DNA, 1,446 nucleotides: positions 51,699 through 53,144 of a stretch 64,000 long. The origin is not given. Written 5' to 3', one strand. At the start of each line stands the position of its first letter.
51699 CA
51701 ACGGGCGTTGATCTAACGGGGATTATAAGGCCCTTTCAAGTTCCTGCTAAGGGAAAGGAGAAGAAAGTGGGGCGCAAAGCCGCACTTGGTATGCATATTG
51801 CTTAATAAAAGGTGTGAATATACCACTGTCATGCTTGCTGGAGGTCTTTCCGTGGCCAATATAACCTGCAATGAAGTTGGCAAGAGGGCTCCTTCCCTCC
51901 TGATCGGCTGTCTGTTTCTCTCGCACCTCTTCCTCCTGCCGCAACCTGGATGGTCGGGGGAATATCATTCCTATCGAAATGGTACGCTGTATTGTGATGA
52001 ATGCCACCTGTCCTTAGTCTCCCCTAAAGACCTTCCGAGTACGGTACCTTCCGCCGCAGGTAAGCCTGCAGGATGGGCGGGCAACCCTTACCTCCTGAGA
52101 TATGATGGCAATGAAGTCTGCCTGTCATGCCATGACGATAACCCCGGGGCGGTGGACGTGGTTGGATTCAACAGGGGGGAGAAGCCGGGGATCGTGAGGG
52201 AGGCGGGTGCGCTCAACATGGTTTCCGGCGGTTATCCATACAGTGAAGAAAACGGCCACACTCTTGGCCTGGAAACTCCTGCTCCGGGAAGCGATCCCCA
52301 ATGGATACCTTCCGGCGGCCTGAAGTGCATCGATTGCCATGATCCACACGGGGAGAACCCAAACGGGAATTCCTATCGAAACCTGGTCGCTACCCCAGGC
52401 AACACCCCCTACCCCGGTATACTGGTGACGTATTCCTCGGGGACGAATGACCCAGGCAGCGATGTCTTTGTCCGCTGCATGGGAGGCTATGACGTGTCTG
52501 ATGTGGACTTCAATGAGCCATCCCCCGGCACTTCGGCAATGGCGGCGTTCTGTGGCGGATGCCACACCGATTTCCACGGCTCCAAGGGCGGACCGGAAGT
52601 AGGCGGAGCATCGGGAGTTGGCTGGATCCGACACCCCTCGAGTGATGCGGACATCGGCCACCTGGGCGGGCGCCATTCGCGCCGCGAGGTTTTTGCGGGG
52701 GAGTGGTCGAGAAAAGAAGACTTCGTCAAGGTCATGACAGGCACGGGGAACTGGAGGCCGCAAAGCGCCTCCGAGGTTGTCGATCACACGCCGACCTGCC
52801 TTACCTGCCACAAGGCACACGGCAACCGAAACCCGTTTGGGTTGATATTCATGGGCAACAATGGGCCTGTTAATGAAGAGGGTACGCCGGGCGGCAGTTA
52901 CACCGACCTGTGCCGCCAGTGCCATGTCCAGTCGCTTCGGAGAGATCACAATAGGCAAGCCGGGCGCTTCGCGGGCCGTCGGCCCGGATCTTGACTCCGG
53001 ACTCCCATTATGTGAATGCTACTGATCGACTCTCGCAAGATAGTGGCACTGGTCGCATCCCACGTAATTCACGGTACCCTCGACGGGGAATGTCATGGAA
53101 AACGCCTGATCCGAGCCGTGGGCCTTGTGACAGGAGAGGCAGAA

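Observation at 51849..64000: OmcS-family cytochrome 'nanowire' / extracellular-electron-transfer locus in a non-Geobacter, T9SS-bearing lineage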

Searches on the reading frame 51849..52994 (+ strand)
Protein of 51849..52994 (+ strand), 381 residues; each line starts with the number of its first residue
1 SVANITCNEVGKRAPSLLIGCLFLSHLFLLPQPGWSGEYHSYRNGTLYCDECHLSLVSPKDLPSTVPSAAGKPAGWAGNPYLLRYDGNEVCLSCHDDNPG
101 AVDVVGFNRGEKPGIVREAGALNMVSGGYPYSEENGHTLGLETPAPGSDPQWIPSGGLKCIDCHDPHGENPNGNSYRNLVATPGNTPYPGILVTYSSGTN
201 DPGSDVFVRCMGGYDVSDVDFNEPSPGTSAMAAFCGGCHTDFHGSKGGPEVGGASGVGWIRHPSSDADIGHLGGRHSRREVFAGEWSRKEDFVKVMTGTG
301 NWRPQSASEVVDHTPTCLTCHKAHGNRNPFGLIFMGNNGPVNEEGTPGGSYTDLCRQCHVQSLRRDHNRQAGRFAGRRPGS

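Call 3: search_solved_structures(query=window:51849-52994:+, max_evalue=1, show_alignments=2)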
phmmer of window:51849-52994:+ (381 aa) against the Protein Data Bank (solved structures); distinct sequences matched with E-value up to 1: 4.
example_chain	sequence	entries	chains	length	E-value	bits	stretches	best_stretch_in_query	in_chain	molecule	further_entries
5vpk_A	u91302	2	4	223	0.69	12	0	315-360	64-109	Der f 1 variant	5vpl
2as8_A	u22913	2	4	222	0.74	11.9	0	303-358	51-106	Major mite fecal allergen Der p 1 | Der p 1 allergen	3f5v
8g83_A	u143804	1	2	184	0.89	11.6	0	241-298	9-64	NAD(+) hydrolase AbTIR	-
5vcn_A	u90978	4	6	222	0.94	11.5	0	303-358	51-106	PEPTIDASE 1 | Der p 1 allergen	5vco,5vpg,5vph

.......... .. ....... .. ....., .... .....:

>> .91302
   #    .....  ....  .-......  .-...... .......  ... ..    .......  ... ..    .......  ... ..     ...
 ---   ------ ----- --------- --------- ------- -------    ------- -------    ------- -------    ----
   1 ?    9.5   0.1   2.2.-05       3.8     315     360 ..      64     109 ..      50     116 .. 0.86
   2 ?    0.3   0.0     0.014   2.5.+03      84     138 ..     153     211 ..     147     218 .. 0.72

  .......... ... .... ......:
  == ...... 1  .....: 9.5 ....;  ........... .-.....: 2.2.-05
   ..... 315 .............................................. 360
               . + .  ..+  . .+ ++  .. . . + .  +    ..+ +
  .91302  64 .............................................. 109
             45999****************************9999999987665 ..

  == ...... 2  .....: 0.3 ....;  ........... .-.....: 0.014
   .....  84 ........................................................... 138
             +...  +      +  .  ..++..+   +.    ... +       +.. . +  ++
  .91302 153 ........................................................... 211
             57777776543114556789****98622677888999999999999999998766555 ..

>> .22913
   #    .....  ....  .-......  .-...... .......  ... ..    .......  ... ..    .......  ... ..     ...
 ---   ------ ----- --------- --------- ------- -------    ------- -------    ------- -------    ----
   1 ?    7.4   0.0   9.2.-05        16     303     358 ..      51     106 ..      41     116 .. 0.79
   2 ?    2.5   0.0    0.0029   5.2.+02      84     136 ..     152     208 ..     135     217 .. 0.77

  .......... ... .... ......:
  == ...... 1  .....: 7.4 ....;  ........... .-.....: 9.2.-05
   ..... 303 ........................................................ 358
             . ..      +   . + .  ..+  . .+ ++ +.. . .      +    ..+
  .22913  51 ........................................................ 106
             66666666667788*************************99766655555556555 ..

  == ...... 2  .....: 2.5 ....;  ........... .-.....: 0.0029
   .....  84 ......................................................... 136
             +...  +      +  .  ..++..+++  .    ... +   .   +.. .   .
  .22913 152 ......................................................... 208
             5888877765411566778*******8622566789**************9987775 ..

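Call 6: search_protein_families(library=pfam, proteins=[window:51849-52994:+], max_evalue=0.1)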
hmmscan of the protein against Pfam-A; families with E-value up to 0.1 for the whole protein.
window:51849-52994:+ (381 aa): 5 families
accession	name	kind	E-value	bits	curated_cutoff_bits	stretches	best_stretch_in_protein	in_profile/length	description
PF09699.15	Paired_CXXCH_1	-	1.6e-15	57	20.6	3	316-360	8-37/41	Doubled CXXCH motif (Paired_CXXCH_1)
PF14522.11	Cytochrome_C7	-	7.9e-06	26.1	24.8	0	45-98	12-51/67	Cytochrome c7 and related cytochrome c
PF14537.11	Cytochrom_c3_2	-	1.7e-05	25.6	25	0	309-327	52-70/79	Cytochrome c3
PF22113.1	Mtrc-MtrF_II-IV_dom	-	6.1e-05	23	30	0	312-366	79-136/176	Outer membrane cytochrome MtrC/MtrF-like, domains II/IV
PF13442.11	Cytochrome_CBB3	-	0.00012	22.8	27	0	224-253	3-29/68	Cytochrome C oxidase, cbb3-type, subunit III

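Call 7: search_protein_families(library=ncbifam, proteins=[window:51849-52994:+], max_evalue=0.1)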
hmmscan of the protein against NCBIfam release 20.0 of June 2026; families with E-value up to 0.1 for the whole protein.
window:51849-52994:+ (381 aa): 3 families
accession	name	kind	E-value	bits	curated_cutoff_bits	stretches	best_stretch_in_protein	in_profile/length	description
TIGR01905.1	paired_CXXCH_1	subfamily_domain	2.5e-11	43.3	25.2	1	79-97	20-38/41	doubled CXXCH domain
NF041028.1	decahem_GSU2203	exception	0.00028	20.2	325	0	154-171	171-188/317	GSU2203 family decaheme c-type cytochrome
TIGR03508.1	decahem_SO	subfamily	0.00071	19.1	192.2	0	153-169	139-155/258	DmsE family decaheme c-type cytochrome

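Call 21: find_homologous_proteins(query=window:51849-52994:+, max_evalue=0.001)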
Query window:51849-52994:+ (381 aa): 636 proteins with E <= 0.001 among 3920 candidates; the best 120 are listed.
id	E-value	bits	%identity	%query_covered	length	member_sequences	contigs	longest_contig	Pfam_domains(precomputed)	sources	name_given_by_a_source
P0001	1.5e-269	912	100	100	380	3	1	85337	PF09699.16,PF14537.12,PF14522.12,PF22113.2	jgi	-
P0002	5.4e-148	512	64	88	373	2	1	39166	PF09699.16,PF14522.12,PF22113.2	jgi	jgi:cytochrome c553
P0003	8.8e-144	498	60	95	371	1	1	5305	PF09699.16,PF14522.12,PF22113.2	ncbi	-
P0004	1.8e-143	497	64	86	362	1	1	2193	PF09699.16,PF14522.12,PF22113.2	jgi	jgi:hypothetical protein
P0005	1.4e-136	474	61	88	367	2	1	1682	PF09699.16,PF14537.12,PF14522.12,PF22113.2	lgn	-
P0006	2.9e-133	463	63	86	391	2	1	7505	PF09699.16,PF14522.12,PF22113.2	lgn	-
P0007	1.7e-131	457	67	74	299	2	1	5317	PF09699.16,PF14522.12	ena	-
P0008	2.5e-131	457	69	74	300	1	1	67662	PF09699.16,PF13442.12,PF14522.12,PF22113.2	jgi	jgi:cytochrome c553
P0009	2.1e-99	351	51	93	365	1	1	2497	PF09699.16,PF14537.12,PF14522.12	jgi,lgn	-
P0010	8.2e-93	330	50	89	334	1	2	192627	PF09699.16,PF14537.12,PF14522.12,PF22113.2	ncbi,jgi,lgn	-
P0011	4.8e-90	321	49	92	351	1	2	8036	PF09699.16,PF14522.12,PF22113.2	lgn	-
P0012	2.3e-89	318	48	90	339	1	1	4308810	PF09699.16,PF14522.12,PF22113.2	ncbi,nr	ncbi:MAG: cytochrome c3 family protein [Candidatus Latescibacterota bacterium]|nr:MAG: cytochrome c3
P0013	4.5e-89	317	49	88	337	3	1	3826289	PF09699.16,PF14537.12,PF14522.12,PF22113.2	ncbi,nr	ncbi:MAG: cytochrome c3 family protein [Candidatus Latescibacterota bacterium]|nr:MAG: cytochrome c3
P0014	1.9e-88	315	51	83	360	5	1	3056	PF09699.16,PF14537.12,PF14522.12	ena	-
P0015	1.9e-87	312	48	89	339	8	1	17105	PF09699.16,PF14522.12,PF22113.2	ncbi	-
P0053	1.1e-72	263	45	86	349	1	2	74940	PF09699.16,PF14522.12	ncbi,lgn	ncbi:MAG: cytochrome c3 family protein [Acidobacteriota bacterium]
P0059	6.8e-71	258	47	86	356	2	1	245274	PF09699.16,PF14537.12,PF14522.12,PF22113.2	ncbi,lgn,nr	ncbi:MAG: hypothetical protein NTY35_02255 [Planctomycetota bacterium]|nr:hypothetical protein [Plan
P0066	7.2e-70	254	49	74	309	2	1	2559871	PF09699.16,PF14522.12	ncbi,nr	ncbi:MAG: hypothetical protein JSV10_10620 [Candidatus Zixiibacteriota bacterium]|nr:MAG: hypothetic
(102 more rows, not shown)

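Call 23: search_solved_structures(query=A1, max_evalue=10, show_alignments=3)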
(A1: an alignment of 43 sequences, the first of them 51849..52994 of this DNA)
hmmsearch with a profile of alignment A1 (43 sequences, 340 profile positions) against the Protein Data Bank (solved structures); distinct sequences matched with E-value up to 10: 12.
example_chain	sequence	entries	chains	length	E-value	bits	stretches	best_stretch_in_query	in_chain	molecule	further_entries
6ef8_A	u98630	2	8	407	1.4e-06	31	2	127-302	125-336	C-type cytochrome OmcS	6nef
7c52_C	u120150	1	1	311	0.025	17.1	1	244-300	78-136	Photosynthetic reaction center cytochrome c subunit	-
5b5m_C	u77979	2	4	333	0.036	16.5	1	244-300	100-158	Photosynthetic reaction center cytochrome c subunit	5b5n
3wmm_C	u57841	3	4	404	0.068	15.6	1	244-300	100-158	Photosynthetic reaction center C subunit | Photosynthetic reaction center cytochrome c subunit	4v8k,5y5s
8wdu_C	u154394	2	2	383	0.08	15.4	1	247-300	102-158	Photosynthetic reaction center cytochrome c subunit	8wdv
3ubr_A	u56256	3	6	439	0.64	12.5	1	29-176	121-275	Cytochrome c-552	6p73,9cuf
7vrj_C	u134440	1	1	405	0.98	11.8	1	247-300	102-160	Photosynthetic reaction center cytochrome c subunit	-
1eys_C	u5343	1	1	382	1.5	11.2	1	244-300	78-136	PHOTOSYNTHETIC REACTION CENTER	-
9yuq_N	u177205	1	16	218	1.6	11.2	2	75-157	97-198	Putative multiheme cytochrome c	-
6r2q_A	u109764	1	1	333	4.3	9.7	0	31-86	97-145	Cystathionine beta-synthase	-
1qdb_A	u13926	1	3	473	5.5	9.4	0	28-56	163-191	CYTOCHROME C NITRITE REDUCTASE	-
6qvm_A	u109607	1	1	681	6.5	9.1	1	63-88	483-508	Multiheme cytochrome cf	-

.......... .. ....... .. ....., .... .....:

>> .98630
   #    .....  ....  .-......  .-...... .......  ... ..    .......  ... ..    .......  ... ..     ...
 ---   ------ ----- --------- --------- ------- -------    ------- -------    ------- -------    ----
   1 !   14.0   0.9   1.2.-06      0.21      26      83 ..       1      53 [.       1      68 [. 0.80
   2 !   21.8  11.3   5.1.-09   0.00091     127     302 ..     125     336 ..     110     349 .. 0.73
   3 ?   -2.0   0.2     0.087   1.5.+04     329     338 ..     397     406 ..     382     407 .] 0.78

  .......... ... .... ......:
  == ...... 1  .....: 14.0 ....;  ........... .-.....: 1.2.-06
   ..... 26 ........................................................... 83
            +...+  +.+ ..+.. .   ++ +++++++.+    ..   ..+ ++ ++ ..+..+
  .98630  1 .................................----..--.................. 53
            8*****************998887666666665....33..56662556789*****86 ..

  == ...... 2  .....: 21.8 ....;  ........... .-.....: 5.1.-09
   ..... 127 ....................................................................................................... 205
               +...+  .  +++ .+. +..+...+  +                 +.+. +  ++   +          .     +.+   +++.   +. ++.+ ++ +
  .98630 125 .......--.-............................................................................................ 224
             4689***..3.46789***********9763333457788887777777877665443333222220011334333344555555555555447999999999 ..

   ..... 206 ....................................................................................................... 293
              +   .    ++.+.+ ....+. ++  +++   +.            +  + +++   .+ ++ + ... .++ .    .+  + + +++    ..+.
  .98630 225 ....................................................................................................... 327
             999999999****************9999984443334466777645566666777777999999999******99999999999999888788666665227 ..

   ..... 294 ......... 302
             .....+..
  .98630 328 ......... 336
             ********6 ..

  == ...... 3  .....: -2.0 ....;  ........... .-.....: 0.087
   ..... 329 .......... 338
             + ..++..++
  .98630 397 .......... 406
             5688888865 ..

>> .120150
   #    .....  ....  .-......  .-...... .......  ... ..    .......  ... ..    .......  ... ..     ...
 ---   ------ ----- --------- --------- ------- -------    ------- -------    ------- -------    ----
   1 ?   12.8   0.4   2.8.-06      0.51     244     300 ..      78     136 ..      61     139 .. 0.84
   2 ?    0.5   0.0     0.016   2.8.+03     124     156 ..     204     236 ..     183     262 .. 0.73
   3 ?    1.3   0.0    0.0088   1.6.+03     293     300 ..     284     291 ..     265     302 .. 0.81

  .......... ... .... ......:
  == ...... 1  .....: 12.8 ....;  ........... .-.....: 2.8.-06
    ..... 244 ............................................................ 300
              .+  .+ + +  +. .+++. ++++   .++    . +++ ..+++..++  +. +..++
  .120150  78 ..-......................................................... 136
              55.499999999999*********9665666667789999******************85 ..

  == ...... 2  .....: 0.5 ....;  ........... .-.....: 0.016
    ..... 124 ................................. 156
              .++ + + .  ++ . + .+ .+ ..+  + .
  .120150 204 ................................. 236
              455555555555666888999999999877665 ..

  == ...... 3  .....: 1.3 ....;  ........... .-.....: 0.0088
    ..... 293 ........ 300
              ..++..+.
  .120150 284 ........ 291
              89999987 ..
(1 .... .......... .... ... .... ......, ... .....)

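Call 33: find_encoding_contigs(protein=P0001, flank=10000, max_places=3)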
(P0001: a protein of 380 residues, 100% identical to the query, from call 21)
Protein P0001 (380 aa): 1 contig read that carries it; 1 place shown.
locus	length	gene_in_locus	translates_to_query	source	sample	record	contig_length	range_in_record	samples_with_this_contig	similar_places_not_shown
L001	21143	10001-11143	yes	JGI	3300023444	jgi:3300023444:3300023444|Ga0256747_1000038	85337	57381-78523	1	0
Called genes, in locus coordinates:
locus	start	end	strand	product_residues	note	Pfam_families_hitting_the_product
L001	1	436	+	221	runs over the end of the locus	PF05103:DivIVA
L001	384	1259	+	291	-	PF01048:PNP_UDP_1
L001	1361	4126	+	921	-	PF00133:tRNA-synt_1, PF01406:tRNA-synt_1e (faint), PF09334:tRNA-synt_1g, PF08264:Anticodon_1, PF06827:zf-FPG_IleRS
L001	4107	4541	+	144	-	PF01258:zf-dskA_traR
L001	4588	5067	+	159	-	PF01252:Peptidase_A8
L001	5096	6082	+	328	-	PF01479:S4, PF00849:PseudoU_synth_2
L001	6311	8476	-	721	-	PF03065:Glyco_hydro_57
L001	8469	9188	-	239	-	PF09976:TPR_21 (weak), PF25063:ARM_TT21_C, PF13525:YfiO (weak), PF07719:TPR_2 (faint), PF13174:TPR_6 (faint), PF13424:TPR_12 (faint), PF13432:TPR_16 (weak), PF14559:TPR_19 (faint)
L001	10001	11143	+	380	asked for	PF14522:Cytochrome_C7 (faint), PF14537:Cytochrom_c3_2 (faint), PF22113:Mtrc-MtrF_II-IV_dom (faint), PF09699:Paired_CXXCH_1 (faint)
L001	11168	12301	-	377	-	PF14522:Cytochrome_C7 (faint), PF09699:Paired_CXXCH_1 (faint)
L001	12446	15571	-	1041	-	-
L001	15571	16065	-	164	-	-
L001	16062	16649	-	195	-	-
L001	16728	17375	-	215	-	PF13036:LpoB (weak)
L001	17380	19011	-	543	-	-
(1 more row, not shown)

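Call 55: predict_structure(alignment_id=A1)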
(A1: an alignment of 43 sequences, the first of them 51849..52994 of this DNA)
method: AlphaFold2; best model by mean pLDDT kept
length: 381 residues; sequences in the alignment: 43
mean_pLDDT: 70.5   pTM: 0.70
mean pLDDT of the five models: 70.5, 69.8, 67.8, 62.6, 57.9
residues with pLDDT >= 90: 35; 70-90: 177; 50-70: 108; < 50: 61
segments of 3 or more residues with pLDDT < 50: 1-7, 32-37, 39-46, 65-80, 254-264, 374-381
pLDDT, mean of each block of 10 residues (from residue 1): 47 68 79 44 51 57 45 45 67 70 66 66 77 77 86 89 76 76 85 90 91 79 84 84 58 47 58 71 76 88 92 77 68 81 83 79 60 45 35
secondary structure, 60 per line:
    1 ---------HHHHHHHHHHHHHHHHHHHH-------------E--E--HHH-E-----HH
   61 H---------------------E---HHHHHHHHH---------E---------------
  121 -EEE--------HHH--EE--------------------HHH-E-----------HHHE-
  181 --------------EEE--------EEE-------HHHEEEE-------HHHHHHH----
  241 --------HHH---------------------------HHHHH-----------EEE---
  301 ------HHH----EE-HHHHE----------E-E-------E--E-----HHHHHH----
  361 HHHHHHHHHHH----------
elements in order: H10-29 H87-95 E122-124 E195-197 E206-208 E219-222 H230-236 H279-283 E295-297 H317-320 H351-356 H361-371

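Call 57: fold_search(model_id=the predicted structure, library=pdb)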
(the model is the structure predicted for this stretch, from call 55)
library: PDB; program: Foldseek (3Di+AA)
matches with E <= 10: 4; with E <= 0.001: 1
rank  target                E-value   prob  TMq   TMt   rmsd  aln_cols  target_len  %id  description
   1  6ef8_A                6.2e-04  0.99  0.37  0.35  10.9       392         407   16  Cryo-EM of the OmcS nanowires from Geobacter sulfurreducens (released 2019-04-10)
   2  4g6h_A                8.0e+00  0.02  0.06  0.05   8.7        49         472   14  Crystal structure of NDH with NADH (released 2012-10-24)
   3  6r2q_A                8.5e+00  0.00  0.10  0.13  17.8       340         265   16  Structure of the Mtr complex (released 2020-04-22)
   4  4g9k_A                9.7e+00  0.01  0.05  0.05   8.3        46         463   13  Structure of the Ndi1 protein from Saccharomyces cerevisiae (released 2012-09-05)

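Call 62: find_encoding_contigs(protein=P0012, flank=10000, max_places=1)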
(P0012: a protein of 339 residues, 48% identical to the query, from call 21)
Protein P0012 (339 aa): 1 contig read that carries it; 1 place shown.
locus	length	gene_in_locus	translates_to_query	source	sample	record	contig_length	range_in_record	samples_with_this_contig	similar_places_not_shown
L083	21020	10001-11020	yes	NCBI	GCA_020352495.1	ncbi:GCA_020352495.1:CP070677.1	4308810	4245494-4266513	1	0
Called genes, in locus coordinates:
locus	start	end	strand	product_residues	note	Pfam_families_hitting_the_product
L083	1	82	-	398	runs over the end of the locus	PF03702:AnmK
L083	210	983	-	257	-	PF00528:BPD_transp_1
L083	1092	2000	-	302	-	PF00528:BPD_transp_1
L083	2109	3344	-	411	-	PF01547:SBP_bac_1, PF13416:SBP_bac_8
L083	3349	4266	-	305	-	PF13580:SIS_2 (weak), PF22198:GKRP_SIS_2, PF22645:GKRP_SIS_N, PF03861:ANTAR (faint)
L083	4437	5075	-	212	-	-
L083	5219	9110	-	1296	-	PF01364:Peptidase_C25, PF13860:FlgD_ig (weak)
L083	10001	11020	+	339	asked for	PF14522:Cytochrome_C7 (faint), PF22113:Mtrc-MtrF_II-IV_dom (faint), PF09699:Paired_CXXCH_1 (weak)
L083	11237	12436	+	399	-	PF14522:Cytochrome_C7 (faint), PF22113:Mtrc-MtrF_II-IV_dom (faint), PF09699:Paired_CXXCH_1 (weak)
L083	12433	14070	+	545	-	-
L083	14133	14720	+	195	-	PF13036:LpoB (weak)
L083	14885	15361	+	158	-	PF03783:CsgG (faint)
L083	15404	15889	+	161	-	-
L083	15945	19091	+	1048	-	PF02085:Cytochrom_CIII (faint), PF14522:Cytochrome_C7 (faint), PF22113:Mtrc-MtrF_II-IV_dom (faint), PF22678:Cytochrom_c_NrfB-like (faint), PF09699:Paired_CXXCH_1, PF14537:Cytochrom_c3_2 (weak), PF09699:Paired_CXXCH_1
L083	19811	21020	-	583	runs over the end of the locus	PF14537:Cytochrom_c3_2 (faint), PF09699:Paired_CXXCH_1 (faint), PF14522:Cytochrome_C7 (faint)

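Call 63: find_encoding_contigs(protein=P0066, flank=10000, max_places=1)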
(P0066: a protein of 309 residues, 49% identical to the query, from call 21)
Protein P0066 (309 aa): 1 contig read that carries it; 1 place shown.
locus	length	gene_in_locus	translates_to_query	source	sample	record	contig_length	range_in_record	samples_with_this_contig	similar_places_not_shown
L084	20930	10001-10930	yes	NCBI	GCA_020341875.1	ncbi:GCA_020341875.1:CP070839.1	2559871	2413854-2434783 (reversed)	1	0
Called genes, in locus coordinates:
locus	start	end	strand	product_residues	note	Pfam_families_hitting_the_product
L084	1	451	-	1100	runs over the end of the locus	PF00404:Dockerin_1 (faint)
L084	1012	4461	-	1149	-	PF17210:SdrD_B, PF07679:I-set (faint), PF13573:SprB (faint), PF13927:Ig_3 (weak), PF18962:Por_Secre_tail (faint), PF13860:FlgD_ig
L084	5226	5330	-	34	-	PF11446:DUF2897 (weak)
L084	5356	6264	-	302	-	PF00482:T2SSF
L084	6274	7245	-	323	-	PF00482:T2SSF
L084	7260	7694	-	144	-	PF00437:T2SSE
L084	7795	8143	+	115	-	-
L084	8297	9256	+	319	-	PF17170:DUF5128 (faint), PF01436:NHL (weak)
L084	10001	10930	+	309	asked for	PF14522:Cytochrome_C7 (faint), PF09699:Paired_CXXCH_1 (faint)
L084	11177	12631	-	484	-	PF00989:PAS, PF13188:PAS_8 (weak), PF13426:PAS_9 (weak), PF08447:PAS_3, PF01590:GAF, PF13185:GAF_2, PF00196:GerE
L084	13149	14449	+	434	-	PF25470:DUF7901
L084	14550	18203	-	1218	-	PF13620:CarboxypepD_reg (faint), PF17210:SdrD_B, PF18911:PKD_4 (faint), PF22352:K319L-like_PKD (faint), PF25275:Golvesin_C (faint), PF18981:InlK_D3 (faint)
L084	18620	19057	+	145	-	PF00512:HisKA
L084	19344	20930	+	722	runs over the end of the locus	PF07715:Plug, PF00593:TonB_dep_Rec_b-barrel, PF14905:OMP_b-brl_3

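Call 64: find_encoding_contigs(protein=P0059, flank=10000, max_places=1)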
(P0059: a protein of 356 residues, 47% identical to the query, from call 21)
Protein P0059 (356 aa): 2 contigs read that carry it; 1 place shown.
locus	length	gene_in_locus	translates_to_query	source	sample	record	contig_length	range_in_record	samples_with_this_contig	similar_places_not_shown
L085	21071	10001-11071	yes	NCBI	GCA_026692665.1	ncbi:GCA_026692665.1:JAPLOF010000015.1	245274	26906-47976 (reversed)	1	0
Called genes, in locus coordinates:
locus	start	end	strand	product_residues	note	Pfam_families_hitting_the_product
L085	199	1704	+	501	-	PF10282:Lactonase (faint), PF02239:Cytochrom_D1 (faint), PF21783:YNCE (faint)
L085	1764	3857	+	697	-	-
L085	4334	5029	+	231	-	-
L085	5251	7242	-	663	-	PF01578:Cytochrom_C_asm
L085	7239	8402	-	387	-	PF05140:ResB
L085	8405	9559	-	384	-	-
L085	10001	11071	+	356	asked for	PF14522:Cytochrome_C7 (faint), PF14537:Cytochrom_c3_2 (faint), PF22113:Mtrc-MtrF_II-IV_dom (faint), PF09699:Paired_CXXCH_1 (weak)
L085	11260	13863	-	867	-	-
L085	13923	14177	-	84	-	-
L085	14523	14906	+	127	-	PF05239:PRC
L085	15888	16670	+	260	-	PF12412:DUF3667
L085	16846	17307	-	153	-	-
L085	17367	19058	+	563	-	-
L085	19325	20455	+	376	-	PF01370:Epimerase, PF07993:NAD_binding_4 (faint)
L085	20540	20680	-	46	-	-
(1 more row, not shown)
